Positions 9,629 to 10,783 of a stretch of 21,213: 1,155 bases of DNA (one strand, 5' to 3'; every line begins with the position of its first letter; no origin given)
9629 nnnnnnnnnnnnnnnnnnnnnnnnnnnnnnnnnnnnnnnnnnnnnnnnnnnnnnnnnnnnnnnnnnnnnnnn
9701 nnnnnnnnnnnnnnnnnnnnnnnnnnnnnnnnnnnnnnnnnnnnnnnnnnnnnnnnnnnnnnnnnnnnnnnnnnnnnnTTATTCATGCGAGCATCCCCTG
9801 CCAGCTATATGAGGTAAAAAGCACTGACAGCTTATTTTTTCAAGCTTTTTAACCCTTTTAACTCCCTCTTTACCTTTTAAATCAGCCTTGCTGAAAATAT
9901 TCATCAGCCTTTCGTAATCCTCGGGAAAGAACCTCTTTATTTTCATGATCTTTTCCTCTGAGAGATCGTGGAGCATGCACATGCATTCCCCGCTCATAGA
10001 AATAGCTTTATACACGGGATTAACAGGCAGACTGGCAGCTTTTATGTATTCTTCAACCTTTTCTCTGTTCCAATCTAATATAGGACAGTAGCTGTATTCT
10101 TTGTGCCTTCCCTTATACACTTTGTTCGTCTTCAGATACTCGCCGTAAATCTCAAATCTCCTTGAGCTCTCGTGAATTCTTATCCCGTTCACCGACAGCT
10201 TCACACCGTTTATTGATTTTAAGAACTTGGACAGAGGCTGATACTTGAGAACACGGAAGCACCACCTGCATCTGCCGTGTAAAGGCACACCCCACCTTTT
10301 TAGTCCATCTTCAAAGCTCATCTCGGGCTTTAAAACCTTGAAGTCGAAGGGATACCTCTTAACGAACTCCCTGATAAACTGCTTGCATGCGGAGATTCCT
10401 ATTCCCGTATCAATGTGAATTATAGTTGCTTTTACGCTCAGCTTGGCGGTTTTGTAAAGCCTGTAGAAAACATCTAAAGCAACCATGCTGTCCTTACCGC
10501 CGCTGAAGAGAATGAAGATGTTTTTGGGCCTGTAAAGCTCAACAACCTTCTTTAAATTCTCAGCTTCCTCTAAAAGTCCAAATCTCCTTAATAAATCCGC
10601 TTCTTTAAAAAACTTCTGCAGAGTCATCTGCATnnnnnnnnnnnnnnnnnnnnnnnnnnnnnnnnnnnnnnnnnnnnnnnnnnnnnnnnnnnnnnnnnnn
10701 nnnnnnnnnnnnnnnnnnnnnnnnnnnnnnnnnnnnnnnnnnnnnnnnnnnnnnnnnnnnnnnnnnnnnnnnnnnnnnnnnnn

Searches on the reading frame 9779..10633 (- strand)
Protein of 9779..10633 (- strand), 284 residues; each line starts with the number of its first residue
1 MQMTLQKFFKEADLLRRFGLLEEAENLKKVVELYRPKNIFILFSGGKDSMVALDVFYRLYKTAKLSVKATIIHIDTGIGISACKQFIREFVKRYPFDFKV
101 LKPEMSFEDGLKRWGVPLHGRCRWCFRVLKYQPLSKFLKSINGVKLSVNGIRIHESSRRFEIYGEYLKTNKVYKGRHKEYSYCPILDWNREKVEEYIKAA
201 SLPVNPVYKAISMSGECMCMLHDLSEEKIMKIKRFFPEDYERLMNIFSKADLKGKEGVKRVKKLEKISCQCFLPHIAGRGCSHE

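Call 13: search_protein_families(library=pfam, proteins=[window:9779-10633:-], max_evalue=0.01)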
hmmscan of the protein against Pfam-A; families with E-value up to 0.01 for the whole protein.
window:9779-10633:- (284 aa): 3 families
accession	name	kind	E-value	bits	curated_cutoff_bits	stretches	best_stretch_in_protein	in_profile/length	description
PF01507.26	PAPS_reduct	-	1.4e-23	84.3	22.5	1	38-210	1-162/175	Phosphoadenosine phosphosulfate reductase domain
PF01171.26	ATP_bind_3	-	0.00026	21.2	27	1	39-99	2-62/182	PP-loop family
PF02943.20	FeThRed_B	-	0.0011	19.5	22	1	175-223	38-86/106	Ferredoxin thioredoxin reductase catalytic beta chain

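Call 61: list_cluster_members(proteins=[P0001, P0003, P0007, P0010, window:9779-10633:-, window:4216-5106:+])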
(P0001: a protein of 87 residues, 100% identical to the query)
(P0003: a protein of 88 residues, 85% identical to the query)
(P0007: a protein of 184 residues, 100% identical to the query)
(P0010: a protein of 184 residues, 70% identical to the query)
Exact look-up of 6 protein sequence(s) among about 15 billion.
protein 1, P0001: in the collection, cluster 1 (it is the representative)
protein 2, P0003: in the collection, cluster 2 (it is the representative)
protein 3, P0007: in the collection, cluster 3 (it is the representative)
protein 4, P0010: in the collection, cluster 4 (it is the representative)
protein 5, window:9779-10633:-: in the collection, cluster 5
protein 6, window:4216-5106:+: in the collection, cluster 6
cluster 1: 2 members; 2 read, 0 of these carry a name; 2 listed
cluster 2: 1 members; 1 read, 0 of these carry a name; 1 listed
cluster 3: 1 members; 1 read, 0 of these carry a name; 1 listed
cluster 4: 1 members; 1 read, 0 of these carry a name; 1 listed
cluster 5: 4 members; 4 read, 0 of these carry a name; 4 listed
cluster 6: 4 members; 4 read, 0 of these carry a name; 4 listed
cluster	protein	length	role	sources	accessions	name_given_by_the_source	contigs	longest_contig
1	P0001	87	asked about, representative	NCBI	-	-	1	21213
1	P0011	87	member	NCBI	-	-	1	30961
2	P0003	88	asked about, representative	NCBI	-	-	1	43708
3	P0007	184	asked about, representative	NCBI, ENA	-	-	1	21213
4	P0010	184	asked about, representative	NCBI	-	-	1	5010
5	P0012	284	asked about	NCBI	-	-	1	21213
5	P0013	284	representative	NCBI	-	-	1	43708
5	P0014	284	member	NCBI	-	-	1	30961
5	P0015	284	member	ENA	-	-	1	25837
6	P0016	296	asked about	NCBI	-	-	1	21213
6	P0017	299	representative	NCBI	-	-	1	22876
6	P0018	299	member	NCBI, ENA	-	-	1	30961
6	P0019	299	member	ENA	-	-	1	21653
